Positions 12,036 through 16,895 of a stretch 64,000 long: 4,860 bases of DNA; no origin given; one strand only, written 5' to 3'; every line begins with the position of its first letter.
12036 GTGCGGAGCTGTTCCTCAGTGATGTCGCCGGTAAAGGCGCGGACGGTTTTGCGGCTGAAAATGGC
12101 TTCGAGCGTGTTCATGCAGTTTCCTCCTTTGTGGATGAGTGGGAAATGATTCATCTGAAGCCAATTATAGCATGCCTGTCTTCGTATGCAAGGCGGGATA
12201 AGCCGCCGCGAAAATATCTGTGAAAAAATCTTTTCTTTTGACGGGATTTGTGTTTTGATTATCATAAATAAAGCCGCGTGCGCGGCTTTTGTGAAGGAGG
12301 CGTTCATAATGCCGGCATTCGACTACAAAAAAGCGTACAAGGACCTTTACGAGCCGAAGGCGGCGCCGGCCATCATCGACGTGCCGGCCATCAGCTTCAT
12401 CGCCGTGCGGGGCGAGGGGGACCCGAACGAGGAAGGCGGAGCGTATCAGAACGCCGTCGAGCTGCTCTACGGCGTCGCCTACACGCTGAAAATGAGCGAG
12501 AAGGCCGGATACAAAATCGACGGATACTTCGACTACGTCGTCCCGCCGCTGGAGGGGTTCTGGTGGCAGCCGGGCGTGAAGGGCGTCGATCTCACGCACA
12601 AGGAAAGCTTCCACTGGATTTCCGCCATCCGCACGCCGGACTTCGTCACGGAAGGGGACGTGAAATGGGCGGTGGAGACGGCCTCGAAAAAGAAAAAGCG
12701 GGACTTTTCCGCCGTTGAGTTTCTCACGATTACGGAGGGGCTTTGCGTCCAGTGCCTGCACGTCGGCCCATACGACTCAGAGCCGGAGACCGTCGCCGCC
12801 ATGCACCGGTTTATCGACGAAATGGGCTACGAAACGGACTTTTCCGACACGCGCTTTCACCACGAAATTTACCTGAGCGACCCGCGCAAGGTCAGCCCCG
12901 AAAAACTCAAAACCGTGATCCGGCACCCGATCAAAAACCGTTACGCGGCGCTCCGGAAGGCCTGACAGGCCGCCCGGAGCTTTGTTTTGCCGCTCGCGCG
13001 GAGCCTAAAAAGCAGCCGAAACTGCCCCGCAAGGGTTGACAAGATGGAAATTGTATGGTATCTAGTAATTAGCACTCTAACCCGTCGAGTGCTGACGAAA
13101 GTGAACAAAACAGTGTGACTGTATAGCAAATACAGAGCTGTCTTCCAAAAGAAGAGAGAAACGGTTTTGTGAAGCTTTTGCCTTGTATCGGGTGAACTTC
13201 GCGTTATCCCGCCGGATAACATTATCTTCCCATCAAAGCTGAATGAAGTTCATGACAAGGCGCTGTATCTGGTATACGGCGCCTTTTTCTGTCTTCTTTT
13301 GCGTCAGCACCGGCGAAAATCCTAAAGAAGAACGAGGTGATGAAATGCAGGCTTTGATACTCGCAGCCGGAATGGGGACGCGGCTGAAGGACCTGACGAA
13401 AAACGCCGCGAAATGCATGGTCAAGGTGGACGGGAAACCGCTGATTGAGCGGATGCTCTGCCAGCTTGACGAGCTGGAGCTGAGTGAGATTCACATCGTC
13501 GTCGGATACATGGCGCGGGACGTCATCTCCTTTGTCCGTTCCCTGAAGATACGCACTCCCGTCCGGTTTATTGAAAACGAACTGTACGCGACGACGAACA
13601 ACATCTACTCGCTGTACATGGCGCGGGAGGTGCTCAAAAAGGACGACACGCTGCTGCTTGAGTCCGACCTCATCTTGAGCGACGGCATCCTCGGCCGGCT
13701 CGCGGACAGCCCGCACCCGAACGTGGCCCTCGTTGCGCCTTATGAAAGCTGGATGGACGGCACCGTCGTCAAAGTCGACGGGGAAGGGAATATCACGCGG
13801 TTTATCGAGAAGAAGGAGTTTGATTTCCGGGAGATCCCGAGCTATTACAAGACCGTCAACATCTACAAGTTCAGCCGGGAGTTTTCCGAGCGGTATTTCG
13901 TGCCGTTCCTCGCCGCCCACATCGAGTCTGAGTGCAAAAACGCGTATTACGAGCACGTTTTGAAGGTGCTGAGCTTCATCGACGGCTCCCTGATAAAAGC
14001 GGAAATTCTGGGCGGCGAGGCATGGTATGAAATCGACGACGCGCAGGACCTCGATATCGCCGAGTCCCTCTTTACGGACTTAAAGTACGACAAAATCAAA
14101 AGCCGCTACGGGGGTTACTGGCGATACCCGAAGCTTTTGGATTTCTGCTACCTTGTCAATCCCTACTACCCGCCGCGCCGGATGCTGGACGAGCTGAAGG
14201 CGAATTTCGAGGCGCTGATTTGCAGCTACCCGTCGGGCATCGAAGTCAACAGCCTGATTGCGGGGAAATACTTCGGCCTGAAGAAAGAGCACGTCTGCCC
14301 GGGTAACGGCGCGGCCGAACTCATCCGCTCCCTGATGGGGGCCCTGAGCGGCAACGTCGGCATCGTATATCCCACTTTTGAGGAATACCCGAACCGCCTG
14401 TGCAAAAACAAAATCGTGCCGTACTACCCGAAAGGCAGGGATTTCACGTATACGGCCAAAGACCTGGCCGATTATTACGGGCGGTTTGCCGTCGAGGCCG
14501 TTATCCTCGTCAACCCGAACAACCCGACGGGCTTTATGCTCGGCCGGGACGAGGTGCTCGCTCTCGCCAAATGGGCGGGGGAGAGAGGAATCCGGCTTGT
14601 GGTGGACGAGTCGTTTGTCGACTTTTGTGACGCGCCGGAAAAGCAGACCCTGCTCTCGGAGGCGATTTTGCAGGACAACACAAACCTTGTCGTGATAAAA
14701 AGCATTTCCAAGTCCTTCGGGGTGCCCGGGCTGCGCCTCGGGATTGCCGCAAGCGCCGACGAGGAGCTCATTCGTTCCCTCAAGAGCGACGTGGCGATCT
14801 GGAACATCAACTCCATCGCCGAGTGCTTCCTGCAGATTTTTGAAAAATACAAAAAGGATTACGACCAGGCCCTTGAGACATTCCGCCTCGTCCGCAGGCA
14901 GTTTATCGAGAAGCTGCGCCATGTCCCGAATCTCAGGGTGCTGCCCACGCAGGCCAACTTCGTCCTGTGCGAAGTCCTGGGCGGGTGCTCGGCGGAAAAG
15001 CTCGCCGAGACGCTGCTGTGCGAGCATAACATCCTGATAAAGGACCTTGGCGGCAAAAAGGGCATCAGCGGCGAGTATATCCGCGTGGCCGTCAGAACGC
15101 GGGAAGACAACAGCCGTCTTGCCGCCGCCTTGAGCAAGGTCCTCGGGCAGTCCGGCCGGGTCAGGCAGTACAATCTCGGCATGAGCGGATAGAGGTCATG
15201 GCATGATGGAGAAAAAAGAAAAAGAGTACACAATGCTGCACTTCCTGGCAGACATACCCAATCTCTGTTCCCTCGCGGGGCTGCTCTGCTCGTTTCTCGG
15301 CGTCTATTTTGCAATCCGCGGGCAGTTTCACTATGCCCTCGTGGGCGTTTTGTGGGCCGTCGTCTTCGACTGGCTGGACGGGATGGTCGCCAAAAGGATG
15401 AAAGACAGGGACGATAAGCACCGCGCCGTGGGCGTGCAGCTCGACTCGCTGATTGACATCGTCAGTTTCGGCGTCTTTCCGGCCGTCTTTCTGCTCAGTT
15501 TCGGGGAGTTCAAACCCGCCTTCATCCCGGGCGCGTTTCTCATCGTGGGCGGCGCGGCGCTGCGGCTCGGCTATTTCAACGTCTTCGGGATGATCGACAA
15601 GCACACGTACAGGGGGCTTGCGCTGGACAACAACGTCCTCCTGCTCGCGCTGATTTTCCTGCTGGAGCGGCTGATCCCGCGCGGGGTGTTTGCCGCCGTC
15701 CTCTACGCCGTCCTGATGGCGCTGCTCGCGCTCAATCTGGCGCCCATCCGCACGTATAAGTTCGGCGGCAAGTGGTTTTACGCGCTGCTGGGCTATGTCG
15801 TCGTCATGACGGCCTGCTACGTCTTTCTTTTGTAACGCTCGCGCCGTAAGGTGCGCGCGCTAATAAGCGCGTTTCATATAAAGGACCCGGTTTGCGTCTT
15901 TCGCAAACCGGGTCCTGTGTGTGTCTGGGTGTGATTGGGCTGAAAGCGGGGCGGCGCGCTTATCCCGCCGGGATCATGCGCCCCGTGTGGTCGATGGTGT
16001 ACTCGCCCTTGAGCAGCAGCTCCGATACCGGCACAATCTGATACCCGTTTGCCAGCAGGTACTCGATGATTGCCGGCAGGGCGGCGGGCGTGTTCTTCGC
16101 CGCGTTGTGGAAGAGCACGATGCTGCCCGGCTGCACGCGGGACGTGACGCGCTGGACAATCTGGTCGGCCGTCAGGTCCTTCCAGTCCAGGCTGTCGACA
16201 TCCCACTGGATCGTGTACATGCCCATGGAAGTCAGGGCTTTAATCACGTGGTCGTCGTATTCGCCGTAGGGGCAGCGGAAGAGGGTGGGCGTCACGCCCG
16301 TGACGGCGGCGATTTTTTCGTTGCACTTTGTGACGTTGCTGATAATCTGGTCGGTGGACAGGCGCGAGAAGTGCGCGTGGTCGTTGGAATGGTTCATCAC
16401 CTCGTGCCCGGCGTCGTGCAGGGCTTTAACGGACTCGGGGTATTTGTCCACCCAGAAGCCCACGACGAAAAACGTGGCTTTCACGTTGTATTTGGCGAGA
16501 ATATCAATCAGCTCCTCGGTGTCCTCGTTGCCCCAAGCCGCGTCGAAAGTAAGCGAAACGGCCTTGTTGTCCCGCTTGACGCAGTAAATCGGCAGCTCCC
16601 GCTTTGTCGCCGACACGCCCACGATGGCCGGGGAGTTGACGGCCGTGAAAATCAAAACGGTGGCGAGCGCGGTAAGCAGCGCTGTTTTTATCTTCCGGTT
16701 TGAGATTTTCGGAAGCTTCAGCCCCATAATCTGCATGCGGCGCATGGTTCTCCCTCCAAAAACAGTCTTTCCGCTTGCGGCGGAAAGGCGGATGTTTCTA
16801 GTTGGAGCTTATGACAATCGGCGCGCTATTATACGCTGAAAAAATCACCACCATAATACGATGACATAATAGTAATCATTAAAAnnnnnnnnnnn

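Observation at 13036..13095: CIRCE heat-shock operator in front of a non-chaperone, lipid-type locus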

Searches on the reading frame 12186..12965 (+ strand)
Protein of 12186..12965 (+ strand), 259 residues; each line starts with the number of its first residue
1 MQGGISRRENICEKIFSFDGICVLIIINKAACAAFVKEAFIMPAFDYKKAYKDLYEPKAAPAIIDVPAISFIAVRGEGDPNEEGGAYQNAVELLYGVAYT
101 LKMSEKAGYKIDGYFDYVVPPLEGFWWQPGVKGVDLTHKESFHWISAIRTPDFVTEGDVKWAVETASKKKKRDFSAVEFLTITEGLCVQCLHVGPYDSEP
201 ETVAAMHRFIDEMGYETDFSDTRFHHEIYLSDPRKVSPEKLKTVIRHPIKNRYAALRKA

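Call 9: search_protein_families(library=pfam, proteins=[window:12186-12965:+])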
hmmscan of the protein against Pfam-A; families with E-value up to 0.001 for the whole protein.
window:12186-12965:+ (259 aa): 1 family
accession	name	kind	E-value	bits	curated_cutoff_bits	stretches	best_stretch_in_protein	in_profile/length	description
PF06445.20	GyrI-like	-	5.5e-20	72.6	26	1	61-250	3-155/155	GyrI-like small molecule binding domain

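Call 19: search_protein_families(library=ncbifam, proteins=[window:12186-12965:+], max_evalue=0.01)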
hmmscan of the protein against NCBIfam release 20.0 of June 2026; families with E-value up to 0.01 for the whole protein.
window:12186-12965:+ (259 aa): 0 families

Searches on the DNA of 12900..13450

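Call 6: search_rna_families(source=window, start=12900, end=13450, threshold=evalue, max_evalue=10, show_alignments=3)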
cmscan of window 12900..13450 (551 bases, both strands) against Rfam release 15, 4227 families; matches with E-value up to 10: 5.
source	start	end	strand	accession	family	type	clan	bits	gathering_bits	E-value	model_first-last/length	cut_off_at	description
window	12947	12997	-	RF02829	Scr4115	Gene; sRNA;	-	19.4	58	4.6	1-109/109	no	Streptomyces RNA 4115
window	13246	13307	-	RF02066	STnc320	Gene; sRNA;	-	18.2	50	0.82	1-55/55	no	Salmonella enterica sRNA STnc320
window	13066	13175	+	RF03096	RAGATH-19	Gene; sRNA;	-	17.5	85.6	3.1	1-141/141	no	RAGATH-19 RNA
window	12946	12982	-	RF03357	mir-1842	Gene; miRNA;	-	14.8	81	7.8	1-60/60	no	mir-1842 microRNA precursor family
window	13139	13155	+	RF01111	SBWMV2_UPD-PKk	Cis-reg;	-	14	35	8.8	1-21/21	no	Pseudoknot of upstream pseudoknot domain (UPD) of the 3'UTR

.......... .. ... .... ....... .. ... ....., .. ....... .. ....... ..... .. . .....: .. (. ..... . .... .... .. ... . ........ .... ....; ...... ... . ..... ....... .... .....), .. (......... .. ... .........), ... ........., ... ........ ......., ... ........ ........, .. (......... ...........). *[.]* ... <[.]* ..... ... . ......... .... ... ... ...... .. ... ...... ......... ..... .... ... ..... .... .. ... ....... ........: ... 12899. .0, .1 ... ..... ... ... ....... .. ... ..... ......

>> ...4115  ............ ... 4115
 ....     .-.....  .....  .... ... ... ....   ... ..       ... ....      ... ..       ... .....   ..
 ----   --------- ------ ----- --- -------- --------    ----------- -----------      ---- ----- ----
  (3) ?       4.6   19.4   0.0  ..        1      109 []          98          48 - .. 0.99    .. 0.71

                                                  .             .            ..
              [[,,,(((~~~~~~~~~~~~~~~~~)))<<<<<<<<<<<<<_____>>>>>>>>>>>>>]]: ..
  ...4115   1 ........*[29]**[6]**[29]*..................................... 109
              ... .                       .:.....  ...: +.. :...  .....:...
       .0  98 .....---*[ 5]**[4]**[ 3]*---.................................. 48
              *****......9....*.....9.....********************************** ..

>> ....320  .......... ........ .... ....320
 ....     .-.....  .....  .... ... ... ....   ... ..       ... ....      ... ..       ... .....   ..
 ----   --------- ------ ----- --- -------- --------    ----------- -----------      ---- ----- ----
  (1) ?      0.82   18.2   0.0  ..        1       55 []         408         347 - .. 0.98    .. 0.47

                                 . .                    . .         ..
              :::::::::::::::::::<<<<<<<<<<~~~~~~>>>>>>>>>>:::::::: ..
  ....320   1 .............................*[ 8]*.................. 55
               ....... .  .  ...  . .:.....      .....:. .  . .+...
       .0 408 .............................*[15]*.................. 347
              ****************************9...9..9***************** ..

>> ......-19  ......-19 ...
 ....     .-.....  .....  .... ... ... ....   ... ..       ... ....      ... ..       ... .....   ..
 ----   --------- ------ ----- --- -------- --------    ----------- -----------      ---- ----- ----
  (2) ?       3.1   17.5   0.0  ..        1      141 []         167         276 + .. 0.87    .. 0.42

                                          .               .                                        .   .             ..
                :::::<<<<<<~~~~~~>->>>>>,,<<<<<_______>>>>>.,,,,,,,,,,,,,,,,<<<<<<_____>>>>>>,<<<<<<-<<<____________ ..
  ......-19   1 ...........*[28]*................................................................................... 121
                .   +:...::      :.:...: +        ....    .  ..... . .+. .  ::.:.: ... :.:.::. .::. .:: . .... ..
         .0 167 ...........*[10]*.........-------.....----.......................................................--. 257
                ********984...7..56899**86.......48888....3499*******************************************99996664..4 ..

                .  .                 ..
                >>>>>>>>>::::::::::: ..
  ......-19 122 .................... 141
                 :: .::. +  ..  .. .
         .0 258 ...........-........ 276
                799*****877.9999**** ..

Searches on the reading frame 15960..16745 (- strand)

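Call 41: search_protein_families(library=pfam, proteins=[window:15960-16745:-], max_evalue=0.00001)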
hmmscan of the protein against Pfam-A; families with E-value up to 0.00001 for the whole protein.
window:15960-16745:- (261 aa): 1 family
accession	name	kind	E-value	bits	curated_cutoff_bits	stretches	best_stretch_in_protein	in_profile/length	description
PF01522.26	Polysacc_deac_1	-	7.4e-38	129.7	23.1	1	58-178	4-123/124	Polysaccharide deacetylase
